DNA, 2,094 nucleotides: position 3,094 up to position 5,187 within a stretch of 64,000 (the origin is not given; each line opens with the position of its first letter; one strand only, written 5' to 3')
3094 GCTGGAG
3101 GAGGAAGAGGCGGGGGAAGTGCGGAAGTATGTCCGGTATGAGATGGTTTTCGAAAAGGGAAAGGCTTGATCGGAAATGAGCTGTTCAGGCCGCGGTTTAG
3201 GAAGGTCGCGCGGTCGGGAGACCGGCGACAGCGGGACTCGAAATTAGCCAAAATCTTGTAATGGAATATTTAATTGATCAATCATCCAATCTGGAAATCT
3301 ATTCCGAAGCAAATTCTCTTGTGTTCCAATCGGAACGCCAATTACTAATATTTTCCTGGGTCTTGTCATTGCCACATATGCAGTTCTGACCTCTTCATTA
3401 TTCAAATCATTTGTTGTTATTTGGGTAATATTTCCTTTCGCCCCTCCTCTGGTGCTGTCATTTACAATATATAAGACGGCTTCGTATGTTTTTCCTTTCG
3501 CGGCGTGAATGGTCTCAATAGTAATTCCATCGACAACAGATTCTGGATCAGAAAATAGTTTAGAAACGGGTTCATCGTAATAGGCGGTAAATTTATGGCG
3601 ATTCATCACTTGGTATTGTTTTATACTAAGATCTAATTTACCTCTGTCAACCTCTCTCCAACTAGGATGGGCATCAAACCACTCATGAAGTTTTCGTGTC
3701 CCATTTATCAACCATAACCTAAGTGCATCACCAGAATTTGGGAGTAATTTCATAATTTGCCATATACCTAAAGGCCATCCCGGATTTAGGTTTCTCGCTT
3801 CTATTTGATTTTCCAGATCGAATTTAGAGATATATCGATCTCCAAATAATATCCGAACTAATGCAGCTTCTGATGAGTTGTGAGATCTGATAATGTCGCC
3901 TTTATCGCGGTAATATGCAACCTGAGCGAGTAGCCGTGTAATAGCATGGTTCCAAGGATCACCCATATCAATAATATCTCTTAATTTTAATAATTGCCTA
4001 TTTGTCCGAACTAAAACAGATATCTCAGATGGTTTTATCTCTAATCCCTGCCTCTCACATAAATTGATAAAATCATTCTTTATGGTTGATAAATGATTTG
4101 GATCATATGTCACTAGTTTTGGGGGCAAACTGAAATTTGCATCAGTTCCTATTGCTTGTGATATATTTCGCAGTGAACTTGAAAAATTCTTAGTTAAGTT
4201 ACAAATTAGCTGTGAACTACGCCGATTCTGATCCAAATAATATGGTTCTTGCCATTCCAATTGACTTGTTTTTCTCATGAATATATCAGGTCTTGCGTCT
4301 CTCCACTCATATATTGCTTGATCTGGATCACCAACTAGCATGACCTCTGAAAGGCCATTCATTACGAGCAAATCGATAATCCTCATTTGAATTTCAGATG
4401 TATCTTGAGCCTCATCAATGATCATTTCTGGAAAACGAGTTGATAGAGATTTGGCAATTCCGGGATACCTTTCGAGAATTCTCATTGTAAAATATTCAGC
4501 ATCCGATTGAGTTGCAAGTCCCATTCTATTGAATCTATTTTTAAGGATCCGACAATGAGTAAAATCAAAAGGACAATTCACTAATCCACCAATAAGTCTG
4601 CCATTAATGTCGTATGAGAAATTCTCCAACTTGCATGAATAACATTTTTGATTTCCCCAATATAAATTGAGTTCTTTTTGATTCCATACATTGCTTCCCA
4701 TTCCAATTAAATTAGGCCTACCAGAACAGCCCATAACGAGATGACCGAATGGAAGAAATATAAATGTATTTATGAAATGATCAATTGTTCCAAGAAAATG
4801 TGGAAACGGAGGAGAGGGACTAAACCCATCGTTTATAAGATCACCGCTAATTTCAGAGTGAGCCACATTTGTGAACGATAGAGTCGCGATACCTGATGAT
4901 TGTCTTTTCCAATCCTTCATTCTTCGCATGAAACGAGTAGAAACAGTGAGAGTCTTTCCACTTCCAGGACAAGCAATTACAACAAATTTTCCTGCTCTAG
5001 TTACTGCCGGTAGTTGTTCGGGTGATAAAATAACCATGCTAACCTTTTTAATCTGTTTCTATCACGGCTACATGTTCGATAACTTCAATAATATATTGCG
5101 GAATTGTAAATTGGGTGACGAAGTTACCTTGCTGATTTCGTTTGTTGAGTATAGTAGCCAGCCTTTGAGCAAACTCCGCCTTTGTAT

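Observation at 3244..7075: Gabija-like two-gene defence module (Class 2 OLD ATPase-TOPRIM plus UvrD-like helicase) on a low-GC island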

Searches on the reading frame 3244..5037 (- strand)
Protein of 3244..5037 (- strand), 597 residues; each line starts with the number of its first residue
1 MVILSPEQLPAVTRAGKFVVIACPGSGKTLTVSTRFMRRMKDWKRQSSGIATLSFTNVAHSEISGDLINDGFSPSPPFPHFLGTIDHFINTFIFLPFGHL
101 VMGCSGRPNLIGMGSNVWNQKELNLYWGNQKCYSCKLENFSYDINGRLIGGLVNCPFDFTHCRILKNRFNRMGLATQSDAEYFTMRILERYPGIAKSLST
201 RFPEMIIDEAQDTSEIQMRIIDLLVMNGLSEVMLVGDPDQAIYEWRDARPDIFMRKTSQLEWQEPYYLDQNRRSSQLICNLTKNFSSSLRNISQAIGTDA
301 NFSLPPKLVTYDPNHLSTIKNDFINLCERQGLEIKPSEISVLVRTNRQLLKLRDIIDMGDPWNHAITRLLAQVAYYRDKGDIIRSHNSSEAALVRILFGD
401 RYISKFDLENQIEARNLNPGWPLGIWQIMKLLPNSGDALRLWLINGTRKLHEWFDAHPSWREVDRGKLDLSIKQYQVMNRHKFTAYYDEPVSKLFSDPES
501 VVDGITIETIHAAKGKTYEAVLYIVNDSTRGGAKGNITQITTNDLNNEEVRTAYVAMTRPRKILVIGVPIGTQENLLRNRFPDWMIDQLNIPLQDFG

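Call 5: search_protein_families(library=padloc, proteins=[window:3244-5037:-], max_evalue=0.01)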
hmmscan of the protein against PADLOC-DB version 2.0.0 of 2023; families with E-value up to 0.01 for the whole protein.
window:3244-5037:- (597 aa): 51 families (the best 25 are shown)
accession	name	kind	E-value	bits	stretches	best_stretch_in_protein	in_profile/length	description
PDLC00138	GajB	-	4.6e-203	674.1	1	2-581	2-579/581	UrvD helicase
PDLC00129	GajB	-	2.3e-71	239.2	1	22-574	32-579/594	UrvD helicase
PDLC00112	GajB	-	5.4e-65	218.1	2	172-572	179-561/581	UrvD helicase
PDLC00136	GajB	-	1.2e-51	174.3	1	11-576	13-555/570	UrvD helicase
PDLC00106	GajB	-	7.9e-51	171.2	1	4-576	4-559/577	UrvD helicase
PDLC00149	GajB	-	4.4e-44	148.9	2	8-346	11-351/577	UrvD helicase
PDLC00130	GajB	-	1.9e-43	146.6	2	1-350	1-350/589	UrvD helicase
PDLC00117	GajB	-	2.5e-43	146.5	3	178-357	195-371/604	UrvD helicase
PDLC00147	GajB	-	2.7e-41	140.2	3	19-97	44-123/637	UrvD helicase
PDLC00131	GajB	-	1.2e-40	138.1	3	164-331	210-368/647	UrvD helicase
PDLC00119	GajB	-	4.2e-40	136.2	2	172-358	189-358/565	UrvD helicase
PDLC00127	GajB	-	9.6e-40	134.6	2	4-353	9-354/594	UrvD helicase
PDLC00123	GajB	-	2.3e-39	133.4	2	174-355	149-324/540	UrvD helicase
PDLC00142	GajB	-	8.8e-37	124.7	2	21-312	22-320/583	UrvD helicase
PDLC00126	GajB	-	8.1e-35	118.7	1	7-326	24-345/606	UrvD helicase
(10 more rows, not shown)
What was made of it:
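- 3244..5037 (-): gajB-like gene (597 aa), a UvrD/PcrA/Rep-type SF1A helicase-like (d)NTPase. PADLOC GajB PDLC00138, E 4.6e-203, residues 2-581 against profile positions 2-579 of 581 (call 5).
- On Gabija (GajA/GajB): PADLOC PDLC00138, E 4.6e-203, residues 2-581 against profile positions 2-579 of 581 (call 5).
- Both proteins have full-length matches to defence-curated HMMs (call 5).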

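Call 6: search_protein_families(library=pfam, proteins=[window:3244-5037:-], max_evalue=0.01)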
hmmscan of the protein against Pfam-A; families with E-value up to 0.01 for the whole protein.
window:3244-5037:- (597 aa): 6 families
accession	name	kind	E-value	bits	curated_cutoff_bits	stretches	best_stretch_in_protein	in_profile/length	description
PF00580.27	UvrD-helicase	-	4e-31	109.1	23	2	165-259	176-269/271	UvrD/REP helicase N-terminal domain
PF13245.12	AAA_19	-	1.3e-11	45.3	25.1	1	15-244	11-132/134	AAA domain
PF13361.12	UvrD_C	-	1.2e-10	41.8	25.6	1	503-566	285-345/350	UvrD-like helicase C-terminal domain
PF01443.25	Viral_helicase1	-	1.9e-06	28.3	21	0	200-341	58-197/228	Viral superfamily 1 RNA helicase core domain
PF13401.12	AAA_22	-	0.0034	18.1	27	0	15-34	5-24/130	AAA domain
PF13538.12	UvrD_C_2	-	0.005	17.1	27.4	0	505-524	2-21/52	UvrD-like helicase C-terminal domain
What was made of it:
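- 3244..5037 (-): Pfam UvrD-helicase, AAA_19 and UvrD_C (call 6).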

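Call 7: search_protein_families(library=ncbifam, proteins=[window:3244-5037:-], max_evalue=0.01)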
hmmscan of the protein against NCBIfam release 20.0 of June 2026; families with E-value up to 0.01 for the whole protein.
window:3244-5037:- (597 aa): 15 families
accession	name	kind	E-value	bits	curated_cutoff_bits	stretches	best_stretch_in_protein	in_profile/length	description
TIGR01075.1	uvrD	equivalog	1.2e-23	83.4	1144.45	1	168-282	175-288/715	DNA helicase II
NF008743.0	PRK11773.1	equivalog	2.6e-22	79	965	1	173-281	185-292/720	DNA helicase II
TIGR01073.1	pcrA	equivalog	2.6e-22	79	911.2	2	183-301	191-309/725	DNA helicase PcrA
TIGR00609.1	recB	equivalog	3.3e-22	78.5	696.05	1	194-280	364-449/1175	exodeoxyribonuclease V subunit beta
TIGR01074.1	rep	equivalog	6e-21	74.4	951.45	2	186-280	191-284/668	DNA helicase Rep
TIGR02785.1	addA_Gpos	equivalog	2.9e-20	71.8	707.65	1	178-285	361-479/1234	helicase-exonuclease AddAB subunit AddA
NF008172.0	PRK10919.1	equivalog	7.1e-17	60.9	1168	1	187-280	193-285/673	DNA helicase Rep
NF008128.0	PRK10876.1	equivalog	7.3e-13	47.1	1697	1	194-280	370-455/1181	exodeoxyribonuclease V subunit beta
NF010485.0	PRK13909.1-2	equivalog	1.3e-12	46.8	650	1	202-359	332-494/909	RecB-like helicase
NF010487.0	PRK13909.1-4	equivalog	5.4e-11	41.5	759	1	200-295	326-430/924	RecB-like helicase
TIGR02784.1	addA_alphas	equivalog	8.6e-09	34.3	860.75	1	206-261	395-460/1138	double-strand break repair helicase AddA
NF041464.1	HelD_BACSU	equivalog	4.7e-07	28.1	419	1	169-292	518-636/779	RNA polymerase recycling motor HelD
NF008276.0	PRK11054.1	equivalog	0.00023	19.8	543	0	205-285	434-515/684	DNA helicase IV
NF010484.0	PRK13909.1-1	equivalog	0.00027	18.8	1074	0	19-66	9-55/945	RecB-like helicase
NF010486.0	PRK13909.1-3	equivalog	0.00054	18.1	1109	0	204-282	333-419/921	RecB-like helicase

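Call 9: search_solved_structures(query=window:3244-5037:-, show_alignments=2)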
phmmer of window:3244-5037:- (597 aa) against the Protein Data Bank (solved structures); distinct sequences matched with E-value up to 0.001: 23.
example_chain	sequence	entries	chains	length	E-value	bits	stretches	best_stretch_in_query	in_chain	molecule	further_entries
1uaa_A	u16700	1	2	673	2e-13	52.9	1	186-279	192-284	PROTEIN (ATP-DEPENDENT DNA HELICASE REP.)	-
3lfu_A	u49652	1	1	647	7.9e-12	47.6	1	190-282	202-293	DNA helicase II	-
8jqb_E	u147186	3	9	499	8e-12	47.6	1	196-349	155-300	Gabija protein GajB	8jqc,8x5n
8iud_A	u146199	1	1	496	9.6e-12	47.3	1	196-349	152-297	Gabija protein GajB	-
2is1_A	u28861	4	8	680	9.7e-12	47.3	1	190-282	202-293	DNA helicase II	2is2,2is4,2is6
8j4t_G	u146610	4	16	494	1e-11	47.2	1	196-349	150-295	Gabija protein GajB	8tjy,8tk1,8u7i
8sm3_B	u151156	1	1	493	1.2e-11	47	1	196-349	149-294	Gabija protein GajB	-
9dci_A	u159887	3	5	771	1.3e-11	46.9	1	183-362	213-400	ATP-dependent DNA helicase UvrD1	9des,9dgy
4c2u_A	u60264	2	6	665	7.5e-11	44.4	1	183-291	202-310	DNA HELICASE II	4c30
4c2t_A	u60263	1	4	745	1.2e-10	43.7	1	183-290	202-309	DNA HELICASE II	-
1pjr_A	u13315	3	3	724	1.6e-10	43.3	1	179-281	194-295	PCRA | ATP-DEPENDENT HELICASE PCRA | HELICASE PCRA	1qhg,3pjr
8b1t_B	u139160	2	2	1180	1.9e-08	36.4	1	194-286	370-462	RecBCD enzyme subunit RecB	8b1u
6sjb_B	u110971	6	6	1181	1.9e-08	36.4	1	194-286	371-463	RecBCD enzyme subunit RecB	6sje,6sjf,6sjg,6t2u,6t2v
1w36_B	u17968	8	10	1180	1.9e-08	36.4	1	194-286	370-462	EXODEOXYRIBONUCLEASE V BETA CHAIN | RecBCD enzyme subunit RecB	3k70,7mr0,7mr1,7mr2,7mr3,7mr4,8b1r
5mbv_B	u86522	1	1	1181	2e-08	36.4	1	194-286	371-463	RecBCD enzyme subunit RecB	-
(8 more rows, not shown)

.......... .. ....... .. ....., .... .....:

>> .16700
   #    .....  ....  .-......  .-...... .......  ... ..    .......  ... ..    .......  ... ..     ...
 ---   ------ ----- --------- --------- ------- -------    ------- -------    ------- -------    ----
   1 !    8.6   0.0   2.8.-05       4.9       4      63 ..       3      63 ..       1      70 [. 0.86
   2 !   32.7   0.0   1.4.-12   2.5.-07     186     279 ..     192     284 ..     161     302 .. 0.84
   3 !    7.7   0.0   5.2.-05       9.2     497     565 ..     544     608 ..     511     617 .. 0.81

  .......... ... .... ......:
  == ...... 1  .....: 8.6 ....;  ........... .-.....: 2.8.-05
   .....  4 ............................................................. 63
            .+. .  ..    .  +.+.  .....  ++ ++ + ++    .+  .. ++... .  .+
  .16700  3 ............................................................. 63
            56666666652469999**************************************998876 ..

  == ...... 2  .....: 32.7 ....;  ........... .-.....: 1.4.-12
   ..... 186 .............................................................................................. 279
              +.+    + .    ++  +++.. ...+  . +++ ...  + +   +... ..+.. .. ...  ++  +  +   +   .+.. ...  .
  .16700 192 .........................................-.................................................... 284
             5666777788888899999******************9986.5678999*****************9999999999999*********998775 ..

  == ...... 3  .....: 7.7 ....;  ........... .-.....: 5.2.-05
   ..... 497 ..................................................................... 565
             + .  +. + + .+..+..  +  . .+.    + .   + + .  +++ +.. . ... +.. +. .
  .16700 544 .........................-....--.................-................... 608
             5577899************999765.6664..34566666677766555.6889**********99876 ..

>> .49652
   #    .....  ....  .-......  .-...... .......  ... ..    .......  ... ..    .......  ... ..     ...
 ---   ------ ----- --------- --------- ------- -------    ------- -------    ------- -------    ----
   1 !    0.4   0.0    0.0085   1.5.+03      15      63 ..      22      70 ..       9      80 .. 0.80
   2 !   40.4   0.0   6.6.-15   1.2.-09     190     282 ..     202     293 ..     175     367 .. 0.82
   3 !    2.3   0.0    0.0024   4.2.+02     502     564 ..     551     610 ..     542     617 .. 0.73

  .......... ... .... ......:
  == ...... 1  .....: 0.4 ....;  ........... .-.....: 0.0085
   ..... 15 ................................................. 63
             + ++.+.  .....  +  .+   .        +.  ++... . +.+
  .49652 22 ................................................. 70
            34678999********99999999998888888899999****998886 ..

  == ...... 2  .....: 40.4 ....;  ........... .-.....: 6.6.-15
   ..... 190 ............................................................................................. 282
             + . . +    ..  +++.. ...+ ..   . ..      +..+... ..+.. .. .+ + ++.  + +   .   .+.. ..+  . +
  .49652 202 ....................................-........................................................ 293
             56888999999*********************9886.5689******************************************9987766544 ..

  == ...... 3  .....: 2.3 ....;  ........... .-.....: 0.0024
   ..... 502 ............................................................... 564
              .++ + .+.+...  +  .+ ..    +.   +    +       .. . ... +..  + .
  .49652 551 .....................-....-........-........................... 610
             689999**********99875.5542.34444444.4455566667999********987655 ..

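Call 27: find_homologous_proteins(query=window:3244-5037:-, max_evalue=1e-10)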
Query window:3244-5037:- (597 aa): 1495 proteins with E <= 1e-10 among 8000 candidates; the best 120 are listed.
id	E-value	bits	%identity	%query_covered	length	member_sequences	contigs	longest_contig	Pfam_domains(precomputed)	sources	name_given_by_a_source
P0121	0.0e+0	1393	100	100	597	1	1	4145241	PF01443.25,PF13361.13,PF13245.13,PF00580.28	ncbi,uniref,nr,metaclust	ncbi:superfamily I DNA and RNA helicase [Longilinea arvoryzae]|uniref:DNA 3'-5' helicase n=1 Tax=Lon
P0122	0.0e+0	1089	77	100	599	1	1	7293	PF13361.13,PF13245.13,PF00580.28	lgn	-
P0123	6.0e-274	928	65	99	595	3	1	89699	PF13361.13,PF13245.13,PF00580.28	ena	-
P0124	2.1e-228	778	57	99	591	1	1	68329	PF13361.13,PF13245.13,PF00580.28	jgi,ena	jgi:superfamily I DNA/RNA helicase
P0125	9.5e-209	713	53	99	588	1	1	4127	PF01443.25,PF13361.13,PF13245.13,PF00580.28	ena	-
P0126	8.9e-176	604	50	98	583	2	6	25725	PF01443.25,PF13361.13,PF13245.13,PF00580.28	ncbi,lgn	-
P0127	5.3e-173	595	49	97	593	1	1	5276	PF13361.13,PF13245.13,PF00580.28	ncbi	-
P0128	2.8e-167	576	48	97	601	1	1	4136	PF01443.25,PF13361.13,PF13245.13,PF00580.28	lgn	-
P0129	3.7e-167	576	48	97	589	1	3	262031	PF01443.25,PF13361.13,PF13245.13,PF00580.28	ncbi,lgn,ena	-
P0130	7.1e-167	575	46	100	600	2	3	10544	PF13361.13,PF13245.13,PF00580.28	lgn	-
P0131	2.3e-166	573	48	97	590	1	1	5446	PF01443.25,PF13361.13,PF13245.13,PF00580.28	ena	-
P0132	5.8e-162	558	46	98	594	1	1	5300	PF01443.25,PF13361.13,PF13245.13,PF00580.28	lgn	-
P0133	2.0e-161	557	46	98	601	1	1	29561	PF13361.13,PF13245.13,PF00580.28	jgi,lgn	jgi:superfamily I DNA/RNA helicase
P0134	7.3e-160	551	46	98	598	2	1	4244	PF01443.25,PF13361.13,PF13245.13,PF00580.28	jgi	jgi:superfamily I DNA/RNA helicase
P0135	8.5e-153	528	45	98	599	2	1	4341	PF01443.25,PF13604.13,PF13361.13,PF13245.13,PF13401.13,PF00580.28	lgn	-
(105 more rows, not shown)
